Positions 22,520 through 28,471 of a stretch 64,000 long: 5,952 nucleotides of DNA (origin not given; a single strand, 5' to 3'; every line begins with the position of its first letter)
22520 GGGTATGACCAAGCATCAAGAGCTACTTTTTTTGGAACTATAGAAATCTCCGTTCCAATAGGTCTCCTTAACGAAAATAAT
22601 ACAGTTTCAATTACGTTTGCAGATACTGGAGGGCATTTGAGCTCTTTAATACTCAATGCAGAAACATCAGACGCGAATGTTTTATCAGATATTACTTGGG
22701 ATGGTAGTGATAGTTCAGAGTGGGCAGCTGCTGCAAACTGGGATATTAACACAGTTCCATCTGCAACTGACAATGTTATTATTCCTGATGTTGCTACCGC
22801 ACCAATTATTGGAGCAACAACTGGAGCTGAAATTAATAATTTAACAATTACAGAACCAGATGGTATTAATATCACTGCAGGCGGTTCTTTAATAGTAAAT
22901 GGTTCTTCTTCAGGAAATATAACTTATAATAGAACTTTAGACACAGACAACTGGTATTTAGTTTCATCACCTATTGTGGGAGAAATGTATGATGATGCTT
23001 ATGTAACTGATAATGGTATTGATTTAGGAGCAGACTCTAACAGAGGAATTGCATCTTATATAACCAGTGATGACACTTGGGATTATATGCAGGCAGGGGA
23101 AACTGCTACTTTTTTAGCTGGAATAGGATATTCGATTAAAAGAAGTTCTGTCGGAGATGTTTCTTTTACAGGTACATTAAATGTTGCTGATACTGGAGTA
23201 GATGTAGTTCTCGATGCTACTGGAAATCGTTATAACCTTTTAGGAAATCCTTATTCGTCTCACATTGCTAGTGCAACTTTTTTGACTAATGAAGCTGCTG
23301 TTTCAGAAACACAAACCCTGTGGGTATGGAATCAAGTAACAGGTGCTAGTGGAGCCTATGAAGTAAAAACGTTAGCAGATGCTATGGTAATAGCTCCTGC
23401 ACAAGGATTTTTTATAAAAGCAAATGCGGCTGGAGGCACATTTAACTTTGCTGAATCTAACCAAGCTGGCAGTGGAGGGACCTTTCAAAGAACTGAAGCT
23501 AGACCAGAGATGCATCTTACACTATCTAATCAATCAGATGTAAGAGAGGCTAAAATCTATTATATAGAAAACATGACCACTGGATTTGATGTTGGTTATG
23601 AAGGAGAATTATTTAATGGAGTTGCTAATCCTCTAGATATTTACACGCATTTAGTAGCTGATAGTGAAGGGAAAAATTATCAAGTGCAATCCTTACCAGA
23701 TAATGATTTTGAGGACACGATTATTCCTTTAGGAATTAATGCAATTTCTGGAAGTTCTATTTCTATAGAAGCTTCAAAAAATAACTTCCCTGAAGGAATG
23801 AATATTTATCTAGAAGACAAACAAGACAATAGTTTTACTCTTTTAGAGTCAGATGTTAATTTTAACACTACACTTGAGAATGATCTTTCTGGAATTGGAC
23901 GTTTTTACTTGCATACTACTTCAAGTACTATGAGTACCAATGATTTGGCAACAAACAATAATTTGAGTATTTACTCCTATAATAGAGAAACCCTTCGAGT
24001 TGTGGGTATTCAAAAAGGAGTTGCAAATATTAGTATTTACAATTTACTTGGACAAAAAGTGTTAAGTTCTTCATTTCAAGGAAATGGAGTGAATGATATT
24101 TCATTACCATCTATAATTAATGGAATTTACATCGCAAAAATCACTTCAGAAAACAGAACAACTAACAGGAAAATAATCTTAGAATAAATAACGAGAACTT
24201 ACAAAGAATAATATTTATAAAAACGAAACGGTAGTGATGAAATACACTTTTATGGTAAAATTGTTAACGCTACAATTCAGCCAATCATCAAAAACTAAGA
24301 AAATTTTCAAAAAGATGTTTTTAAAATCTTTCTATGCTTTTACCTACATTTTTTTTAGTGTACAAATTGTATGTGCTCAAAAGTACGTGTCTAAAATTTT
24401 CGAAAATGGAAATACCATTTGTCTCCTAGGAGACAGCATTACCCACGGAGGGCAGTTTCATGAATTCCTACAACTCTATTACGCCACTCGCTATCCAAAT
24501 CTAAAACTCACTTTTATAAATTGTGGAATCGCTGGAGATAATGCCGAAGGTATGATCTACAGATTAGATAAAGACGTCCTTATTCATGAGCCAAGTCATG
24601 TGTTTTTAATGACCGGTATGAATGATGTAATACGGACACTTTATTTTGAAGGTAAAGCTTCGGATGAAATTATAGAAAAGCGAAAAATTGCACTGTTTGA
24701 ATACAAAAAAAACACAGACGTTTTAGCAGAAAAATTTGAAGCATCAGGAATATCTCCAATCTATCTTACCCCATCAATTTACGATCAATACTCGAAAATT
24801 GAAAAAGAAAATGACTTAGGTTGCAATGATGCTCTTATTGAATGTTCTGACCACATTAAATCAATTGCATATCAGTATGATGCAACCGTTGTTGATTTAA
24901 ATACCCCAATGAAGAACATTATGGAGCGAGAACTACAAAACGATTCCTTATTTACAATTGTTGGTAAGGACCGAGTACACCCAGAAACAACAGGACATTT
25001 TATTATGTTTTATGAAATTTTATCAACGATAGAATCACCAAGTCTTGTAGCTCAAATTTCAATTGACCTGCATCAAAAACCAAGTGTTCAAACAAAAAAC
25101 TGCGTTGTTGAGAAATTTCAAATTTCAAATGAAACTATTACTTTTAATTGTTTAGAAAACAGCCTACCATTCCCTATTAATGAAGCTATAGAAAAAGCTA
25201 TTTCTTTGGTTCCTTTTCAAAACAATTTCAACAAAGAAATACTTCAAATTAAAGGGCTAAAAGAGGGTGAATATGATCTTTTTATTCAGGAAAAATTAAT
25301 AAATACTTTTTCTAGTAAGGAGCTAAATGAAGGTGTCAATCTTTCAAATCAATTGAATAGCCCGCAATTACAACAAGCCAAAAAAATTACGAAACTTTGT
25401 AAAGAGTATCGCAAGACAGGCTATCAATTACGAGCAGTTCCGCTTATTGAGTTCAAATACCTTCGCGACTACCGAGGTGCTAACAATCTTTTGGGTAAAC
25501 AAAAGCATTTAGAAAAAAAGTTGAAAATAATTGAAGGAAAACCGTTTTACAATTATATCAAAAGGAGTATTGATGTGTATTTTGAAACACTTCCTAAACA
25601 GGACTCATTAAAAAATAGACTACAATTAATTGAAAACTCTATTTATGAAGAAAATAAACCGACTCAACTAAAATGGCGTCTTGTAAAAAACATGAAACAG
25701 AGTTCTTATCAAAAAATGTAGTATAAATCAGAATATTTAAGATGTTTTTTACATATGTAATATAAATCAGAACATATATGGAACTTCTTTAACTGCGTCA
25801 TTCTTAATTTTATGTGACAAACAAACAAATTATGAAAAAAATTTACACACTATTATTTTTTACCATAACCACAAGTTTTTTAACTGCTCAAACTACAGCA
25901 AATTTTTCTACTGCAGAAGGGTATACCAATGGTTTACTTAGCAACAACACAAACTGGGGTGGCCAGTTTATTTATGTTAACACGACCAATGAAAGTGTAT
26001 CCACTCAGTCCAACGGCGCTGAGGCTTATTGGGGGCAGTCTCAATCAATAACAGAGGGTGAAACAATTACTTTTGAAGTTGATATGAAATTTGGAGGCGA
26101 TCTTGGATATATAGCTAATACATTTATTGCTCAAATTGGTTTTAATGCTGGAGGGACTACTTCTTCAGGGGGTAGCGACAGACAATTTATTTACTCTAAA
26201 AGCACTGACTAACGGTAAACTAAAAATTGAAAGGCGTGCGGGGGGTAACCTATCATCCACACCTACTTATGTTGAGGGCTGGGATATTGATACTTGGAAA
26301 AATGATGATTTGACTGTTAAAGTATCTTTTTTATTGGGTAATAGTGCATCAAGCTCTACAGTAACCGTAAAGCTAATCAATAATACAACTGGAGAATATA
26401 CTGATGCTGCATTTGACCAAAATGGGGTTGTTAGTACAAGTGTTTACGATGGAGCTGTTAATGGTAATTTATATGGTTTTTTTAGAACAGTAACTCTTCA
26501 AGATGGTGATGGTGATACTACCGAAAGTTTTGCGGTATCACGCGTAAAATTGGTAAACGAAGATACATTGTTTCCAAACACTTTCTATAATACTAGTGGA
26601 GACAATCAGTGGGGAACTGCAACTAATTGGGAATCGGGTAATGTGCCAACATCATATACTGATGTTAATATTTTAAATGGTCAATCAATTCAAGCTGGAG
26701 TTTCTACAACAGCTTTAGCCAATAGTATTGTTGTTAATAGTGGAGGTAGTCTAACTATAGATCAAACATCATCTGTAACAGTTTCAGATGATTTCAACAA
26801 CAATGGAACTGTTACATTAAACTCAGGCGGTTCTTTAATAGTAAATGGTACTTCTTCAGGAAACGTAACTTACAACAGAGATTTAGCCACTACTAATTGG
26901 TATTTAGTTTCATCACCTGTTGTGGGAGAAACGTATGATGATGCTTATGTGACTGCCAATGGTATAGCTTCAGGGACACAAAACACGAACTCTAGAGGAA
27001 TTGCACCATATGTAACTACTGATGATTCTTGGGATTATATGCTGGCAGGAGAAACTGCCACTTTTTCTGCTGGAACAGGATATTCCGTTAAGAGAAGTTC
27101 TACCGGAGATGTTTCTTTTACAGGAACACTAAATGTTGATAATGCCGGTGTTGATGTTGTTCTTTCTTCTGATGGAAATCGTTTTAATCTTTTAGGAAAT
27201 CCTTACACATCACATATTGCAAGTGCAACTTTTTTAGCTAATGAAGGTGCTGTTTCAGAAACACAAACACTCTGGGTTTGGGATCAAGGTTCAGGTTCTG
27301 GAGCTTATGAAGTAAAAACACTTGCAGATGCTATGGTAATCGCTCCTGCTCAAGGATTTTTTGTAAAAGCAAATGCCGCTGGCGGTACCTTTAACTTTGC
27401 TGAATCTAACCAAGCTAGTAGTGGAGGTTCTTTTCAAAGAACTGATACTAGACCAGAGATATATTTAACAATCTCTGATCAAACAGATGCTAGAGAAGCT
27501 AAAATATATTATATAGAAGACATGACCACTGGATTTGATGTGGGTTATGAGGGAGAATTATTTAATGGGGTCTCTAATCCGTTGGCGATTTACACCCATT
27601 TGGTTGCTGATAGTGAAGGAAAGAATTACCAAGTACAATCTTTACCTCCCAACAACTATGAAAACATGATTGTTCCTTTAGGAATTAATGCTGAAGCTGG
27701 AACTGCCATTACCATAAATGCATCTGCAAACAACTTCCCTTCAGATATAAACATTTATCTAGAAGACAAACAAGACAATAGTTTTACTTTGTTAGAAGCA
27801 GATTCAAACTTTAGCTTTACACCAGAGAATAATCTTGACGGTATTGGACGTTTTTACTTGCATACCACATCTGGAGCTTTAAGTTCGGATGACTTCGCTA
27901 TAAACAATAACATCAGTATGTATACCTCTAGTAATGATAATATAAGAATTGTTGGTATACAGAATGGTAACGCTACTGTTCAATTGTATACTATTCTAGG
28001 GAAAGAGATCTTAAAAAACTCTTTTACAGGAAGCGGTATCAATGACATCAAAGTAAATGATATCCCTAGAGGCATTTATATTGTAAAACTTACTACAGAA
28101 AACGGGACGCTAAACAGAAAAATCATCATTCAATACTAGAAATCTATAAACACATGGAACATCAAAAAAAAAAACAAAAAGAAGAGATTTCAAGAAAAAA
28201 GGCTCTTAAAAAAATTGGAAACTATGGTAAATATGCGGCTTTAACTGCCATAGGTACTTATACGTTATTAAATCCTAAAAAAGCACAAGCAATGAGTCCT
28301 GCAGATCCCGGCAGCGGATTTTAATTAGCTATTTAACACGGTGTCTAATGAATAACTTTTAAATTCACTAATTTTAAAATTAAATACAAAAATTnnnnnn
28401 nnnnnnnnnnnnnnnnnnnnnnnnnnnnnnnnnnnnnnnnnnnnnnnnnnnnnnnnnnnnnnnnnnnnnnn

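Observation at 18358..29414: Combinatorial module set: one glycoside hydrolase core and three T9SS-sorted proteins sharing domains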

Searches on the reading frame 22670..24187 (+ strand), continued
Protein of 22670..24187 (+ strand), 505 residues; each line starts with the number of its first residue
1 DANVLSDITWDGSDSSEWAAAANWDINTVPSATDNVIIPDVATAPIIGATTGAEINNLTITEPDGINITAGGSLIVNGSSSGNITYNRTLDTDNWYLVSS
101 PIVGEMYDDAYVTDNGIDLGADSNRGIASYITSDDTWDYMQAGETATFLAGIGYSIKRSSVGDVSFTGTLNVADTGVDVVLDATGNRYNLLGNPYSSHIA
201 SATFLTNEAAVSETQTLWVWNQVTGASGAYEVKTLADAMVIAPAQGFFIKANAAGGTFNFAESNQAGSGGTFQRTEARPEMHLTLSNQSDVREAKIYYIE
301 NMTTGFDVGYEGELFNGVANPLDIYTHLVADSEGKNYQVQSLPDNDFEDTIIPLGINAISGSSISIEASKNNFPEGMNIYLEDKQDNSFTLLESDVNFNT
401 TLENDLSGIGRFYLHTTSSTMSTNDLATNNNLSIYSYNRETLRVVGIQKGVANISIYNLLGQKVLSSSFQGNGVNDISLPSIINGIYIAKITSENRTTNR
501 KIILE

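Call 78: find_encoding_contigs(protein=P0076, flank=10000, max_places=1)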
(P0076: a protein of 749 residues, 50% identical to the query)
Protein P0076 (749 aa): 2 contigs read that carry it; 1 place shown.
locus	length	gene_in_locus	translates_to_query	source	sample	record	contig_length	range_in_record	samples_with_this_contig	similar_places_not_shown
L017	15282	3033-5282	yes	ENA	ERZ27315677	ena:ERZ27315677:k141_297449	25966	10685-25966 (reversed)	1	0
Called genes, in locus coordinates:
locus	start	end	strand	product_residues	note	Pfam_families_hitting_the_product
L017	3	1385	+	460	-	?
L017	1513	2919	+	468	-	PF00657:Lipase_GDSL, PF13472:Lipase_GDSL_2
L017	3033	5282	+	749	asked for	PF18962:Por_Secre_tail (weak)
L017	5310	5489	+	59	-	-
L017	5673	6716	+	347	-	PF18962:Por_Secre_tail (weak)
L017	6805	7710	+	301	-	PF02230:Abhydrolase_2 (faint), PF20434:BD-FAE, PF01738:DLH (faint), PF07859:Abhydrolase_3, PF00326:Peptidase_S9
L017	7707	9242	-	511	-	PF00884:Sulfatase, PF01663:Phosphodiest (faint)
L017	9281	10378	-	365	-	PF17996:CE2_N, PF13472:Lipase_GDSL_2 (weak)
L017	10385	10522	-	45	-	-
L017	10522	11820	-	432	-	PF07690:MFS_1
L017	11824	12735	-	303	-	PF01120:Alpha_L_fucos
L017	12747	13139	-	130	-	PF01120:Alpha_L_fucos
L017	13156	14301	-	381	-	PF01070:FMN_dh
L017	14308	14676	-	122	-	PF05336:rhaM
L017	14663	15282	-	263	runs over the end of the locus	PF00106:adh_short, PF08659:KR, PF13561:adh_short_C2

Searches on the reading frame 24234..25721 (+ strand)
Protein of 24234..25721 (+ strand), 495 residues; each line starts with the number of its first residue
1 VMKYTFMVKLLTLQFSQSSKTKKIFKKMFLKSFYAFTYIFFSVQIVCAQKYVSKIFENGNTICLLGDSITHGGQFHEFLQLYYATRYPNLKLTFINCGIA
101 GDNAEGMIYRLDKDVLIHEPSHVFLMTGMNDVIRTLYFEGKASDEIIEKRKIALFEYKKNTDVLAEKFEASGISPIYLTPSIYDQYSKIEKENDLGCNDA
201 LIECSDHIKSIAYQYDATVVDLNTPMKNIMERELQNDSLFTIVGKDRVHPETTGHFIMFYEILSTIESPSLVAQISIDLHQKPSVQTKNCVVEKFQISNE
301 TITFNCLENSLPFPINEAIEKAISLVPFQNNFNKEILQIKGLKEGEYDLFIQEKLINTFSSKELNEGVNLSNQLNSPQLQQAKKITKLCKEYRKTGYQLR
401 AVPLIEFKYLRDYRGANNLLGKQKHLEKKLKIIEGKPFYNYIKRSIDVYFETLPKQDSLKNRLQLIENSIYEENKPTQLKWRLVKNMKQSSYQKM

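Call 4: search_protein_families(library=pfam, proteins=[window:24234-25721:+], max_evalue=0.1)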
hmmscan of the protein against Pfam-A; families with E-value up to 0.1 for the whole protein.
window:24234-25721:+ (495 aa): 2 families
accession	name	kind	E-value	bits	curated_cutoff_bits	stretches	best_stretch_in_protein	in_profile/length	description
PF00657.28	Lipase_GDSL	-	1e-14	55.6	23.6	1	62-261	1-207/208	GDSL-like Lipase/Acylhydrolase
PF13472.12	Lipase_GDSL_2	-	4.4e-11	44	32.9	1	65-255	2-176/178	GDSL-like Lipase/Acylhydrolase family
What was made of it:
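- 24234..25721 (+): GDSL-family esterase with an unassigned C-terminal half of about 230 aa; it interrupts the 'four adjacent genes' and is conserved at this position in all related loci. Pfam Lipase_GDSL at residues 62-261 (call 4).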

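Call 5: search_protein_families(library=ncbifam, proteins=[window:24234-25721:+], max_evalue=0.1)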
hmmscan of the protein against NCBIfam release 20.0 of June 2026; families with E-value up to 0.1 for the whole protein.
window:24234-25721:+ (495 aa): 1 family
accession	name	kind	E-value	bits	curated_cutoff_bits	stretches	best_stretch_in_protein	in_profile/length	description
NF007819.1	PRK10528.1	equivalog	0.0065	16.2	270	1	59-138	28-111/210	multifunctional acyl-CoA thioesterase I/protease I/lysophospholipase L1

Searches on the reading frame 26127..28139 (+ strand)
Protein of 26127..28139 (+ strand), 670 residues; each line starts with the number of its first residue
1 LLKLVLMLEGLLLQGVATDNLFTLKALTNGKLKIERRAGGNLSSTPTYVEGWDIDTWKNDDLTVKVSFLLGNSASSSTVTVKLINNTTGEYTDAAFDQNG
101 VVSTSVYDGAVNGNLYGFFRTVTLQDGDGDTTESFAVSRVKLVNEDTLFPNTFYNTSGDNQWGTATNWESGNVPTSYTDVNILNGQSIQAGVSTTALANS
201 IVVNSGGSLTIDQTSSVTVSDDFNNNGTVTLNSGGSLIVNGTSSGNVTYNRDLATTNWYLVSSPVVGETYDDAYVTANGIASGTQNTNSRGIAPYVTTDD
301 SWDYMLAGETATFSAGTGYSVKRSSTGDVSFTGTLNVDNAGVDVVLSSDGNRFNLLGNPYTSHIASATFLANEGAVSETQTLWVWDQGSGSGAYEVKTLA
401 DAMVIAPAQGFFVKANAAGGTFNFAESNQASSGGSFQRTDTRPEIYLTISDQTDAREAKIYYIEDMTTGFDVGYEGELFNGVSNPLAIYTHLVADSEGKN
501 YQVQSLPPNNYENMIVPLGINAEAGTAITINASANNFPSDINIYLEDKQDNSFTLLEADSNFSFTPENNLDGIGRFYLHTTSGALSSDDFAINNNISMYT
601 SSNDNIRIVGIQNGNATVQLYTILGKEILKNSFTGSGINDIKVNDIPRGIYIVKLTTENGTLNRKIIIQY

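Call 4: search_protein_families(library=pfam, proteins=[window:26127-28139:+], max_evalue=0.1)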
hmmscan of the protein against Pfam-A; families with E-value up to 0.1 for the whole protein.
window:26127-28139:+ (670 aa): 2 families
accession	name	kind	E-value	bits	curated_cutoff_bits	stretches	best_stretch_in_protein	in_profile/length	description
PF18962.6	Por_Secre_tail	-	1.2e-06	29.2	27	1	603-668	7-75/75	Secretion system C-terminal sorting domain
PF10162.14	G8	-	0.0027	18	22.9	1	167-219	1-51/124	G8 domain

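Call 5: search_protein_families(library=ncbifam, proteins=[window:26127-28139:+], max_evalue=0.1)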
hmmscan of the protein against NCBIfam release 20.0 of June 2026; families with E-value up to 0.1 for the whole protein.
window:26127-28139:+ (670 aa): 2 families
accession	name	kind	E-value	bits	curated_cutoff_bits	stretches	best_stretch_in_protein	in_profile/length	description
TIGR04183.1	Por_Secre_tail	domain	4.5e-12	45.8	23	1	602-669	7-72/72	T9SS type A sorting domain-containing protein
NF033708.1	T9SS_Cterm_ChiA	domain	0.0042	16.9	40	1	617-668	3-54/55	T9SS sorting signal type C domain-containing protein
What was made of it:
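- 25832..28139 (+): G3: signal peptide, N-domain (25892-26552, broken by a 1-nt insertion near 26194), RemA-like module (26586-27926), type A CTD (27930-28139). TIGR04183 45.8 bits (call 5).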

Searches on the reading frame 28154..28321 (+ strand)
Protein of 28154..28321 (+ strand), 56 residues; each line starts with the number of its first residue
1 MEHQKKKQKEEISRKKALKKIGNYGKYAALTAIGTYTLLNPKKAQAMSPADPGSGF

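Call 81: search_protein_families(library=pfam, proteins=[window:28154-28321:+], max_evalue=10)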
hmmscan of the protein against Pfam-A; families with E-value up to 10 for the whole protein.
seq(56 aa): 2 families
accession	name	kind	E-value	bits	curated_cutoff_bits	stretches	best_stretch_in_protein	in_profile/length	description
PF11264.13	ThylakoidFormat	-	0.044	13.9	27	1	5-46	114-155/216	Thylakoid formation protein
PF00689.26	Cation_ATPase_C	-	0.34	11.1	27.3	1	1-40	34-73/175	Cation transporting ATPase, C-terminus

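Call 82: search_protein_families(library=ncbifam, proteins=[window:28154-28321:+], max_evalue=10)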
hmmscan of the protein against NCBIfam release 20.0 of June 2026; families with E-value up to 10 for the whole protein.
seq(56 aa): 2 families
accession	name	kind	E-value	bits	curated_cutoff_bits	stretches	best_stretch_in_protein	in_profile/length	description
TIGR02811.1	formate_TAT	hypoth_equivalog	0.071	13.4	48.45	1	4-51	1-45/66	formate dehydrogenase region TAT target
TIGR03060.1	PS_II_psb29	equivalog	0.088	12.5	139.3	1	5-45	118-156/214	photosystem II biogenesis protein Psp29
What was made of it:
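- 28154..28324 (+): Conserved 56-aa ORF with a basic N-terminus, a Tat/Sec-signal-like stretch ending AQA, and a 10-aa tail ending PGSGF; obligate downstream partner of head+module+CTD genes. No Pfam or NCBIfam family (calls 81, 82).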

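Call 85: find_related_loci(query=A4, collection=metagenome_contigs, flank=4000)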
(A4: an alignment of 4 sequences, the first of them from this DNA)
Query A4 (56 aa) in metagenome_contigs; peptide patterns used: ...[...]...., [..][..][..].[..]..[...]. (x = any residue, [..] = any of these).
600 stretches matched a pattern (row limit reached: there are more); 449 encode a relative of the query (tblastn E <= 1e-3); the best 80 are kept; 80 distinct loci.
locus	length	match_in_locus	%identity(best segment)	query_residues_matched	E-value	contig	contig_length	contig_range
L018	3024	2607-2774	88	1-56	2e-29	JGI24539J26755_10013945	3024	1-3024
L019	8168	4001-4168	86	1-56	2e-29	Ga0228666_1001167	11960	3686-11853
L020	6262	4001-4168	86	1-56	4e-29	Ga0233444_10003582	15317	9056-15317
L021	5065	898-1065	86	1-56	3e-29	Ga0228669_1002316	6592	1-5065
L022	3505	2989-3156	86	1-56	1e-28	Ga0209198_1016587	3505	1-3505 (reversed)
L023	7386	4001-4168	86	1-56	3e-28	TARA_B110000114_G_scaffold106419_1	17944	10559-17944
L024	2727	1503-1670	84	1-56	5e-28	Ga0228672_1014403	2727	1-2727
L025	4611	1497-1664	84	1-56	6e-28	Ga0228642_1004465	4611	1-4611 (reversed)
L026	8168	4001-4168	82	1-56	7e-28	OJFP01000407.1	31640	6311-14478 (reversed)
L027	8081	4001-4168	84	1-56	2e-27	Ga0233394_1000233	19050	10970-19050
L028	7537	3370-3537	84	1-56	2e-27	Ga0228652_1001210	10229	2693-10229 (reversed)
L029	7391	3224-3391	82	1-56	3e-27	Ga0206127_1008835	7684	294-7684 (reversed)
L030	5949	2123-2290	82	1-56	4e-27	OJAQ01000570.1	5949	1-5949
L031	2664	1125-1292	82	1-56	8e-27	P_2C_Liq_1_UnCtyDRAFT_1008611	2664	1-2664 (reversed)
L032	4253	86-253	80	1-56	1e-26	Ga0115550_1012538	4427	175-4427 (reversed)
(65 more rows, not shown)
